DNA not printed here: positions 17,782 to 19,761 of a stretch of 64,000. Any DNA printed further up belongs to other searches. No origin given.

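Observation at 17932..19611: HemD-GAF-ANTAR fusion: an NnaR-like nitrate regulator with an RNA-binding output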

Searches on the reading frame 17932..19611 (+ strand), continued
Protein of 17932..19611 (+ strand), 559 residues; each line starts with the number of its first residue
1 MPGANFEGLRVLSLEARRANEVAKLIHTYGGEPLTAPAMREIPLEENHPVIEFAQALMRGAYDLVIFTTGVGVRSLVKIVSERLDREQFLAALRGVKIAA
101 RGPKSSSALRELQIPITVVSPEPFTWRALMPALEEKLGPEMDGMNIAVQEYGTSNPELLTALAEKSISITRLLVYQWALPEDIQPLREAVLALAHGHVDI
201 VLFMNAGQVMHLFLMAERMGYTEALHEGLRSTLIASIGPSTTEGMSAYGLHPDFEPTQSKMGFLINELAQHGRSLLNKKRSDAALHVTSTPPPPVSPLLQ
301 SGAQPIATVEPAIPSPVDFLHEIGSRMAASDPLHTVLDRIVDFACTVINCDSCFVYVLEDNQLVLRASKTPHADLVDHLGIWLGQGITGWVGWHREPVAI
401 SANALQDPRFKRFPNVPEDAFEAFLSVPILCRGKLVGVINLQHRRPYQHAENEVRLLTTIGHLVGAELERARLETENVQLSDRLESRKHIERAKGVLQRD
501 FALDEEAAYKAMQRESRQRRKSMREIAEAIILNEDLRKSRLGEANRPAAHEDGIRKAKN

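Call 50: find_encoding_contigs(protein=P0312, flank=10000, max_places=2)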
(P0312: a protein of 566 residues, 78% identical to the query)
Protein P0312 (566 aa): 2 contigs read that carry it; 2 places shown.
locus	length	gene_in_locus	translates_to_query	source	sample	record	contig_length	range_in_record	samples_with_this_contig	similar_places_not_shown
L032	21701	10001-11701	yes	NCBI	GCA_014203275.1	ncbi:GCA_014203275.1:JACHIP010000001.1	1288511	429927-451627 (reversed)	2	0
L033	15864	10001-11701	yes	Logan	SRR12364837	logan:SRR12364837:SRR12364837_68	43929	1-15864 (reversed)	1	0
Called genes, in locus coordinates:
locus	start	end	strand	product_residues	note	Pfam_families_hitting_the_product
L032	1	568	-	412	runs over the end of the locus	PF01773:Nucleos_tra2_N, PF07670:Gate, PF07662:Nucleos_tra2_C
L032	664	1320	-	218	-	-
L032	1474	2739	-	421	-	PF00162:PGK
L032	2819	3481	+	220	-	PF20334:DUF6629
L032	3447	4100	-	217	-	PF01243:PNPOx_N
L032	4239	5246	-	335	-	PF00044:Gp_dh_N, PF02800:Gp_dh_C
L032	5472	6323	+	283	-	PF13671:AAA_33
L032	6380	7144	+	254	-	PF00005:ABC_tran, PF13304:AAA_21 (faint)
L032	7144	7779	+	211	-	PF00528:BPD_transp_1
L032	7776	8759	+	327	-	PF04069:OpuAC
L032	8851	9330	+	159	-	PF06718:DUF1203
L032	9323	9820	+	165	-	PF12867:DinB_2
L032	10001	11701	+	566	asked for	PF02602:HEM4, PF01590:GAF, PF13185:GAF_2, PF13492:GAF_3, PF03861:ANTAR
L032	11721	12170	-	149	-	PF02635:DsrE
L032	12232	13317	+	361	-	PF04055:Radical_SAM, PF19288:CofH_C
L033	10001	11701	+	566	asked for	PF02602:HEM4, PF01590:GAF, PF13185:GAF_2, PF13492:GAF_3, PF03861:ANTAR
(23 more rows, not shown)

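Call 54: find_encoding_contigs(protein=P0345, flank=10000, max_places=1)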
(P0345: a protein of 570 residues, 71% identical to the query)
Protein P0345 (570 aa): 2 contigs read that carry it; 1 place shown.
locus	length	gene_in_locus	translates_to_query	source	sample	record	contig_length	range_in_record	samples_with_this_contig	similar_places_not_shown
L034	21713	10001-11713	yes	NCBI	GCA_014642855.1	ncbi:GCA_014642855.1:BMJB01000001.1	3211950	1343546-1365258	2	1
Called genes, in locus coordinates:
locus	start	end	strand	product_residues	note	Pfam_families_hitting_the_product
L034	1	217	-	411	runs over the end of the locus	PF07690:MFS_1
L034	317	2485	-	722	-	PF04879:Molybdop_Fe4S4, PF00384:Molybdopterin, PF01568:Molydop_binding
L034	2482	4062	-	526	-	PF13187:Fer4_9 (faint), PF12797:Fer4_2 (faint), PF12838:Fer4_7 (faint), PF00037:Fer4 (faint), PF12837:Fer4_6 (faint), PF13237:Fer4_10 (faint), PF13247:Fer4_11, PF04976:DmsC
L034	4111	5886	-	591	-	PF00258:Flavodoxin_1, PF00667:FAD_binding_1, PF00175:NAD_binding_1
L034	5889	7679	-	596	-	PF03460:NIR_SIR_ferr, PF01077:NIR_SIR, PF03460:NIR_SIR_ferr, PF01077:NIR_SIR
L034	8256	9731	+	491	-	PF13372:Alginate_exp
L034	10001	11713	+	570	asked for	PF02602:HEM4, PF01590:GAF, PF13185:GAF_2, PF13492:GAF_3, PF03861:ANTAR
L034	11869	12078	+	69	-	PF00403:HMA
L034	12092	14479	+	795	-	PF00403:HMA, PF00122:E1-E2_ATPase, PF00702:Hydrolase, PF12710:HAD (faint), PF08282:Hydrolase_3 (faint)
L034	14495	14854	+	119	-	PF02583:Trns_repr_metal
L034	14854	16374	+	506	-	PF00749:tRNA-synt_1c, PF19269:Anticodon_2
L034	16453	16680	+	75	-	-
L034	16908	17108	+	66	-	PF00313:CSD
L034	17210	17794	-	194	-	-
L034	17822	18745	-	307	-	PF04613:LpxD (weak), PF25087:GMPPB_C (weak), PF25084:LbH_EIF2B (weak), PF00132:Hexapep, PF14602:Hexapep_2 (weak), PF25084:LbH_EIF2B (weak), PF00132:Hexapep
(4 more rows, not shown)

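Call 55: find_encoding_contigs(protein=P0273, flank=10000, max_places=1)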
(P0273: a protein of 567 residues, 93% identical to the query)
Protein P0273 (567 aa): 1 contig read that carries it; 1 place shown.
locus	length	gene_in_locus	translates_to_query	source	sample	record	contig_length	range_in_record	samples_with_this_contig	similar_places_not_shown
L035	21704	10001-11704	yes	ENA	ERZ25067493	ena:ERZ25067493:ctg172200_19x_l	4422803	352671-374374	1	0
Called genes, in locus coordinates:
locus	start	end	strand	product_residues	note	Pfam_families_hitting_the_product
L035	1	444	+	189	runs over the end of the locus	PF02669:KdpC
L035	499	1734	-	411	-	PF07690:MFS_1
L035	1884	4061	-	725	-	PF04879:Molybdop_Fe4S4, PF00384:Molybdopterin, PF01568:Molydop_binding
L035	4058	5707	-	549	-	PF13187:Fer4_9 (faint), PF12838:Fer4_7 (faint), PF12797:Fer4_2 (faint), PF12837:Fer4_6 (faint), PF13237:Fer4_10 (faint), PF13247:Fer4_11, PF04976:DmsC (weak)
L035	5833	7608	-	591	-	PF00258:Flavodoxin_1, PF00667:FAD_binding_1, PF00175:NAD_binding_1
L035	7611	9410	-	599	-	PF03460:NIR_SIR_ferr, PF01077:NIR_SIR, PF03460:NIR_SIR_ferr, PF01077:NIR_SIR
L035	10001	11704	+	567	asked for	PF02602:HEM4, PF01590:GAF, PF13185:GAF_2, PF13492:GAF_3, PF03861:ANTAR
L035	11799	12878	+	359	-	PF04055:Radical_SAM, PF19288:CofH_C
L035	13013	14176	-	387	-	PF10282:Lactonase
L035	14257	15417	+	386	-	PF10509:GalKase_gal_bdg, PF00288:GHMP_kinases_N, PF08544:GHMP_kinases_C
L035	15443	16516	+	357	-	PF01087:GalP_UDP_transf, PF02744:GalP_UDP_tr_C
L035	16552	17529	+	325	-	PF01073:3Beta_HSD, PF01370:Epimerase, PF02719:Polysacc_synt_2, PF04321:RmlD_sub_bind, PF05368:NmrA (weak), PF07993:NAD_binding_4 (faint), PF13460:NAD_binding_10, PF16363:GDP_Man_Dehyd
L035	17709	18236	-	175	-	-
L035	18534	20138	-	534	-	PF06609:TRI12, PF00083:Sugar_tr, PF07690:MFS_1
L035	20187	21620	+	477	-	PF04389:Peptidase_M28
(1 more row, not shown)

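Call 56: find_encoding_contigs(protein=P0378, flank=10000, max_places=1)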
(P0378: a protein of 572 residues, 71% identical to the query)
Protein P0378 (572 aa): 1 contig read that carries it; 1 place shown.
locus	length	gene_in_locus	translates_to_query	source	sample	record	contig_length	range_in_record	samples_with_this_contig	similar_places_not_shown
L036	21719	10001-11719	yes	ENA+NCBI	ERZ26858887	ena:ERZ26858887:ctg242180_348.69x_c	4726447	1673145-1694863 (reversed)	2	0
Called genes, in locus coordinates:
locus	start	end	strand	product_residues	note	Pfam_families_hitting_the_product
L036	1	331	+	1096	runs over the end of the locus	PF00873:ACR_tran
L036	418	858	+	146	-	-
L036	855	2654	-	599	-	PF00343:Phosphorylase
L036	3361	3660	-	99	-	-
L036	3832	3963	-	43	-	-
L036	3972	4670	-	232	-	PF03050:DDE_Tnp_IS66 (faint), PF00665:rve (weak), PF13610:DDE_Tnp_IS240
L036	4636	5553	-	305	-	PF00384:Molybdopterin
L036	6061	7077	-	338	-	PF04976:DmsC (weak)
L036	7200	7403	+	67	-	-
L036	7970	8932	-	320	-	PF00667:FAD_binding_1, PF00175:NAD_binding_1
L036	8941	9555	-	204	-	-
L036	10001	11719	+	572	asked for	PF02602:HEM4, PF01590:GAF, PF13185:GAF_2, PF13492:GAF_3, PF03861:ANTAR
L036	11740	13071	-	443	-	PF07690:MFS_1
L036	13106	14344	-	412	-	PF02746:MR_MLE_N, PF13378:MR_MLE_C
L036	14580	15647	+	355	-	PF00753:Lactamase_B, PF12706:Lactamase_B_2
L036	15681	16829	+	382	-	PF02746:MR_MLE_N, PF13378:MR_MLE_C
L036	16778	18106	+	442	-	PF07690:MFS_1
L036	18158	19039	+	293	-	PF05035:DGOK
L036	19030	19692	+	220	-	PF01081:Aldolase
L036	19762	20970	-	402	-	PF12704:MacB_PCD, PF02687:FtsX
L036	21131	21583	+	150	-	PF03652:RuvX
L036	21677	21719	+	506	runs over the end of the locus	PF00171:Aldedh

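Call 63: search_solved_structures(query=A2, max_evalue=0.001, show_alignments=3)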
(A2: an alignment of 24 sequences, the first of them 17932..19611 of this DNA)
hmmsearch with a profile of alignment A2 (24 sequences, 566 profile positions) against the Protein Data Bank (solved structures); distinct sequences matched with E-value up to 0.001: 20.
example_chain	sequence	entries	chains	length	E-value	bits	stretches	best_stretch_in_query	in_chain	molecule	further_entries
3e0y_A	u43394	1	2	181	6.2e-22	81.2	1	332-482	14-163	Conserved domain protein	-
3ci6_A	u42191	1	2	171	1.5e-20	76.6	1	329-474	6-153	Phosphoenolpyruvate-protein phosphotransferase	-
3trc_A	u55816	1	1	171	1.5e-17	66.8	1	328-489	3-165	Phosphoenolpyruvate-protein phosphotransferase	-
1s8n_A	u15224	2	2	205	6.1e-14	54.8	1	484-546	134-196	putative antiterminator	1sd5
3d8n_A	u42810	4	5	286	3.5e-12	49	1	16-266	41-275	Uroporphyrinogen-III synthase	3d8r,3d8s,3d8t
1wcx_A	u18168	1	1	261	8e-12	47.8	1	17-267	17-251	Uroporphyrinogen III Synthase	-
1wcw_A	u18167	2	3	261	1.5e-11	46.9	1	17-266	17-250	Uroporphyrinogen III synthase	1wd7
6wsh_A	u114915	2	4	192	4e-11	45.5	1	488-549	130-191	Response regulator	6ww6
4mcw_A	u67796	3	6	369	2.5e-08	36.3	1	330-490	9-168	Metal dependent phosphohydrolase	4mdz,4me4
4g3k_A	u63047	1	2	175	4.6e-07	32.1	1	332-483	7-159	Transcriptional regulator nlh1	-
4g3w_A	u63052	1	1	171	6.4e-07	31.7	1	332-482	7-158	Transcriptional regulator nlh1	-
2zmf_A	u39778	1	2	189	2e-06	30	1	333-460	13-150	cAMP and cAMP-inhibited cGMP 3',5'-cyclic phosphodiesterase 10A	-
3p01_A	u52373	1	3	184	1e-05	27.7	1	321-484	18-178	Two-component response regulator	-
1ykd_A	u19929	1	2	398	1.4e-05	27.2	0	301-460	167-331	adenylate cyclase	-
4akk_A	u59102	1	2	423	2.4e-05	26.5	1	487-551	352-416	NITRATE REGULATORY PROTEIN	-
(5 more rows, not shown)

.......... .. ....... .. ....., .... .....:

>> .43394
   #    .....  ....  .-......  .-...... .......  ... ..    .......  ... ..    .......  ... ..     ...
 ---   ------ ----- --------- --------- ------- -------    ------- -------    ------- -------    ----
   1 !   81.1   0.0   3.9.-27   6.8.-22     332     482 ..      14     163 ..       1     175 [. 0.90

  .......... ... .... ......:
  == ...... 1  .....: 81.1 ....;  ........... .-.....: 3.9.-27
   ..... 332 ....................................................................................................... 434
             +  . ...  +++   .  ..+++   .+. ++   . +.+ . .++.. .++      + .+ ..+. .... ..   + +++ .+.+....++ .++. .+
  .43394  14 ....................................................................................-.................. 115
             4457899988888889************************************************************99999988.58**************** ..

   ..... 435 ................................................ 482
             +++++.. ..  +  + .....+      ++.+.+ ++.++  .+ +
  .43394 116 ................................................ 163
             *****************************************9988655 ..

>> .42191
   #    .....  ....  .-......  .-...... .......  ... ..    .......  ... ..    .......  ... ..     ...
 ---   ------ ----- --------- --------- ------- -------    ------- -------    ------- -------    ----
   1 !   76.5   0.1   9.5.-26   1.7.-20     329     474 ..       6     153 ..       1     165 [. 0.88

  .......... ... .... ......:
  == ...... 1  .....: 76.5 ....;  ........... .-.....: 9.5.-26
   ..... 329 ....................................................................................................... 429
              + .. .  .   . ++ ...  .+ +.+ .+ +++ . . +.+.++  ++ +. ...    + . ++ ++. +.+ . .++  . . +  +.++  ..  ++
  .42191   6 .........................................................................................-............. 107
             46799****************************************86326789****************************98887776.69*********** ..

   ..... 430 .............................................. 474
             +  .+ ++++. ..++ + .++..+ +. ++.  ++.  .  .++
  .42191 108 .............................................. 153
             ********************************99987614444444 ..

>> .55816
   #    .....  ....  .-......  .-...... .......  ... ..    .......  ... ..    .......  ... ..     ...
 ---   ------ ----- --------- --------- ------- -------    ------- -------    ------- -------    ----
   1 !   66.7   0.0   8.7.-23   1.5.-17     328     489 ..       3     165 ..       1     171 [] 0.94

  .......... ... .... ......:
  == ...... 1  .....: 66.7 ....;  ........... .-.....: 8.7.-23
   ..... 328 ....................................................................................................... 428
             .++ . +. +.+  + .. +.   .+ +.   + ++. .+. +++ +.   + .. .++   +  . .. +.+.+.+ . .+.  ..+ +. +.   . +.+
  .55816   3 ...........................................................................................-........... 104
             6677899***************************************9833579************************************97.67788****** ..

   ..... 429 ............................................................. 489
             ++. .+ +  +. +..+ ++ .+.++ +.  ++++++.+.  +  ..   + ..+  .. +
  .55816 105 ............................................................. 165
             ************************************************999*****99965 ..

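Call 69: find_related_loci(query=A2, collection=metagenome_contigs, flank=4000)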
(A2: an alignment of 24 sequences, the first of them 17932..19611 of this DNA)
Query A2 (559 aa) in metagenome_contigs; peptide patterns used: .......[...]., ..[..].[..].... (x = any residue, [..] = any of these).
600 stretches matched a pattern (row limit reached: there are more); 421 encode a relative of the query (tblastn E <= 1e-3); the best 80 are kept; 80 distinct loci.
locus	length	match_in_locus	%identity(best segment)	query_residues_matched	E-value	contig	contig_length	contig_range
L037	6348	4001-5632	86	1-545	0e+0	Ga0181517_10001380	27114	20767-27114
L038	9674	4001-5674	82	1-559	0e+0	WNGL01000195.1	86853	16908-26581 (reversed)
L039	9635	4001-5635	84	1-546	0e+0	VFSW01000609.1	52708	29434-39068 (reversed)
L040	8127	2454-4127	82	1-559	0e+0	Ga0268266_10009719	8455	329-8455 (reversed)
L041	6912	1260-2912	81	1-552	0e+0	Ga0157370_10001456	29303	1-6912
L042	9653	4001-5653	80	1-552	0e+0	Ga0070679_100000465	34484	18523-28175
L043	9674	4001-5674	83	1-559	0e+0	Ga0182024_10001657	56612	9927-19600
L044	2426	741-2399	80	1-551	0e+0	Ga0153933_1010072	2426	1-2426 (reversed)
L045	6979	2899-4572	81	1-559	0e+0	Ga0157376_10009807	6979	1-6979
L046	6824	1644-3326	76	1-557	0e+0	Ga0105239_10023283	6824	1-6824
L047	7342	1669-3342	76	1-557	0e+0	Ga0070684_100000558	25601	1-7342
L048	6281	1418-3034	77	1-540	0e+0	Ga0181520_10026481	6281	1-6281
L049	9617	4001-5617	77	1-540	0e+0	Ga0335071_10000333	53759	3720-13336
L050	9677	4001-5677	75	1-549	0e+0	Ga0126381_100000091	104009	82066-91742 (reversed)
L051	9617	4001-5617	76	1-540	0e+0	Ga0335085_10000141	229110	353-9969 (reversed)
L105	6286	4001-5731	49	5-543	6e-178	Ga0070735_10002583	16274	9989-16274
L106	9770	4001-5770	48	2-538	3e-177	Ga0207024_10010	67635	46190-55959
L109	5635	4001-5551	49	1-549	4e-174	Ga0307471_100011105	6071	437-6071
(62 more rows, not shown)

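Call 78: predict_structure(alignment_id=A3)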
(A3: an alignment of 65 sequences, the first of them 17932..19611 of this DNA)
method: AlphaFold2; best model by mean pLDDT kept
length: 559 residues; sequences in the alignment: 65
mean_pLDDT: 80.0   pTM: 0.52
mean pLDDT of the five models: 80.0, 78.8, 77.3, 75.7, 71.6
residues with pLDDT >= 90: 150; 70-90: 307; 50-70: 59; < 50: 43
segments of 3 or more residues with pLDDT < 50: 286-291, 302-315, 416-418, 544-559
pLDDT, mean of each block of 10 residues (from residue 1): 76 87 86 89 77 95 92 91 95 96 91 95 86 90 88 73 82 83 91 92 89 92 92 90 86 87 88 89 55 66 33 47 56 75 83 87 82 64 79 87 78 56 87 88 88 85 78 71 81 86 85 84 85 61 42 36
secondary structure, 60 per line:
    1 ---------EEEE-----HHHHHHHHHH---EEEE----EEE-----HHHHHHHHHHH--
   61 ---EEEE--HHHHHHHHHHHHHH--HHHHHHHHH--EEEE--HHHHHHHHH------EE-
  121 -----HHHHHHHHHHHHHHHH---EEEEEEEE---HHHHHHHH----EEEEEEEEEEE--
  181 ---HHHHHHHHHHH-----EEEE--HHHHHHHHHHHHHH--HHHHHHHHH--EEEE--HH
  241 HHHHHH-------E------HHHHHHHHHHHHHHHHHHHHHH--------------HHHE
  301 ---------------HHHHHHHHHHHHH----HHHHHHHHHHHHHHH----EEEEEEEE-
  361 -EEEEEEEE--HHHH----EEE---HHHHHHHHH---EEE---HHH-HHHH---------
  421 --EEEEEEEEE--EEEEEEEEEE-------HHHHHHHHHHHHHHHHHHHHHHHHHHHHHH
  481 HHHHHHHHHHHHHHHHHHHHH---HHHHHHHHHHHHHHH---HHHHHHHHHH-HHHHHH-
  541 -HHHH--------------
elements in order: E10-13 H19-28 E32-35 E40-42 H48-58 E64-67 H70-83 H86-94 E97-100 H103-111 H126-141 E145-152 H156-163 E168-178 H184-194 E200-203 H206-219 H222-230 E233-236 H239-246 H261-282 H316-328 H333-347 E352-359 E362-369 H372-375 E380-382 H386-394 E398-400 H408-411 E423-431 E434-443 H451-501 H505-519 H523-532 H534-539 H542-545
